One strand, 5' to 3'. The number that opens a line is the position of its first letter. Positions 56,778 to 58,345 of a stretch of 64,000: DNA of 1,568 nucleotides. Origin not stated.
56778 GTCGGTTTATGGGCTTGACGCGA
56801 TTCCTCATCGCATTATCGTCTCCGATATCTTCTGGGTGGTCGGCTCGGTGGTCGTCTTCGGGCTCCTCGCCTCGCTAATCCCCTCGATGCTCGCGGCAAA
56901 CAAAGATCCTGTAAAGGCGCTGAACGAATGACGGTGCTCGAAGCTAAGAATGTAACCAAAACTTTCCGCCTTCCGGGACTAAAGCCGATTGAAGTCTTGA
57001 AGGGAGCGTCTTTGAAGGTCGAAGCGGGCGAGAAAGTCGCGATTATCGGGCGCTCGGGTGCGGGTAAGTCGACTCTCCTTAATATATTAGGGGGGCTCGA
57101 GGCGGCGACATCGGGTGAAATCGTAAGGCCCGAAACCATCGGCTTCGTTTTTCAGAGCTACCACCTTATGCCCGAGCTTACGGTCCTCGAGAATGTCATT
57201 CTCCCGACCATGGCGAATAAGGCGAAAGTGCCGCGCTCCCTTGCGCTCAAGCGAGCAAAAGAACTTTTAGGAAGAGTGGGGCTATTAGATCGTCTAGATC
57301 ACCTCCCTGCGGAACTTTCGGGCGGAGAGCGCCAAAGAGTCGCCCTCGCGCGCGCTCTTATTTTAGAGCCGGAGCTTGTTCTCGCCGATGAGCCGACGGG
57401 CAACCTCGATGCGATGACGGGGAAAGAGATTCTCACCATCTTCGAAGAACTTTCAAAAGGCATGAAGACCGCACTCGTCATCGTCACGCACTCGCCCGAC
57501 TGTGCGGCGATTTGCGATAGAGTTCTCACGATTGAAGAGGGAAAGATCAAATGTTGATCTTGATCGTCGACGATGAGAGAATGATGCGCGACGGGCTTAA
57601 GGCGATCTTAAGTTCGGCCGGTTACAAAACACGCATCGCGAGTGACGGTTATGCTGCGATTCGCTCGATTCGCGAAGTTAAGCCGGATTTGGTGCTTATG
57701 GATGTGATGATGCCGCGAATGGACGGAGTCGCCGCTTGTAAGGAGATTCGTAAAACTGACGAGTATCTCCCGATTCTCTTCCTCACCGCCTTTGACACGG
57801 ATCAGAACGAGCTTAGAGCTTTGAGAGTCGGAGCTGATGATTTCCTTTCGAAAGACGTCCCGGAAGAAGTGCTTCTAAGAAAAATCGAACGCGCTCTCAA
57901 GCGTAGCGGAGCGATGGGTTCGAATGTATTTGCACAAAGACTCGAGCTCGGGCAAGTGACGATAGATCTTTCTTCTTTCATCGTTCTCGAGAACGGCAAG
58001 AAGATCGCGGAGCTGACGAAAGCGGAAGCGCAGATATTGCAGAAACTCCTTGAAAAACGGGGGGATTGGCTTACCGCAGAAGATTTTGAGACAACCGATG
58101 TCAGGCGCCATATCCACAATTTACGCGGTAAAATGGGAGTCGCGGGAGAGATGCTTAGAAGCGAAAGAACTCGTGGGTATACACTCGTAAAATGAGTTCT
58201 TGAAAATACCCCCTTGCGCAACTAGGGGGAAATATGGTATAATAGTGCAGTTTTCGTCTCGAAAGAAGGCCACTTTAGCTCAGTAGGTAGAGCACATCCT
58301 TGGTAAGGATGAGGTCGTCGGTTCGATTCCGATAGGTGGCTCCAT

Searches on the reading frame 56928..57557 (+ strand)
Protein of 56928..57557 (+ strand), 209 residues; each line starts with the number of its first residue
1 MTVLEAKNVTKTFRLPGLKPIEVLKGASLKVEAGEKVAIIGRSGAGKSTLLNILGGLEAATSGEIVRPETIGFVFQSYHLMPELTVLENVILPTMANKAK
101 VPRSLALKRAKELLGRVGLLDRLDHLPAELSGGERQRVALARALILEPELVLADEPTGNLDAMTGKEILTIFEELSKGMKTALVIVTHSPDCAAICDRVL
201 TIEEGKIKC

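Call 52: search_protein_families(library=pfam, proteins=[window:56928-57557:+], max_evalue=0.001)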
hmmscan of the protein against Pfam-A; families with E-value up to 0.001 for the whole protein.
window:56928-57557:+ (209 aa): 5 families
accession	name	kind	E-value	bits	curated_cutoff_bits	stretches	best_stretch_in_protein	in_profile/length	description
PF00005.33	ABC_tran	-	7.7e-33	114.4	25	1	24-157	1-136/137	ABC transporter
PF13304.12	AAA_21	-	4.8e-06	27.3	27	0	38-57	3-22/304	AAA domain, putative AbiEii toxin, Type IV TA system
PF03193.22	RsgA_GTPase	-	0.00039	20.7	30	1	34-65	106-137/174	RsgA GTPase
PF01926.29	MMR_HSR1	-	0.00044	20.8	21.9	1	36-60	1-25/113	50S ribosome-binding GTPase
PF13555.12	AAA_29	-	0.0005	20.2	27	1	27-51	15-39/61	P-loop containing region of AAA domain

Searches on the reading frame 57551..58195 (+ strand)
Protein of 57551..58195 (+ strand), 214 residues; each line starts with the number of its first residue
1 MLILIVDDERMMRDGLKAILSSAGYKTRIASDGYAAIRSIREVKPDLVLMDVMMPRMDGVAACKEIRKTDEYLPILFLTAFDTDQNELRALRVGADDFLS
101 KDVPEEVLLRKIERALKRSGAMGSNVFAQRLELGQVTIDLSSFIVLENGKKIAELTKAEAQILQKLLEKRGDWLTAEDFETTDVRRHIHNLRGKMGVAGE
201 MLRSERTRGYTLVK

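Call 52: search_protein_families(library=pfam, proteins=[window:57551-58195:+], max_evalue=0.001)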
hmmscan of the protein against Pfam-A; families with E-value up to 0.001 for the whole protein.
window:57551-58195:+ (214 aa): 2 families
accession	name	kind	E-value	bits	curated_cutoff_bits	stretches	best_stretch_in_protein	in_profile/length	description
PF00072.30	Response_reg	-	4.5e-32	110.9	30.2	1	3-112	1-110/111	Response regulator receiver domain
PF00486.34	Trans_reg_C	-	0.00011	22.7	26.2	0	153-212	4-77/77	Transcriptional regulatory protein, C terminal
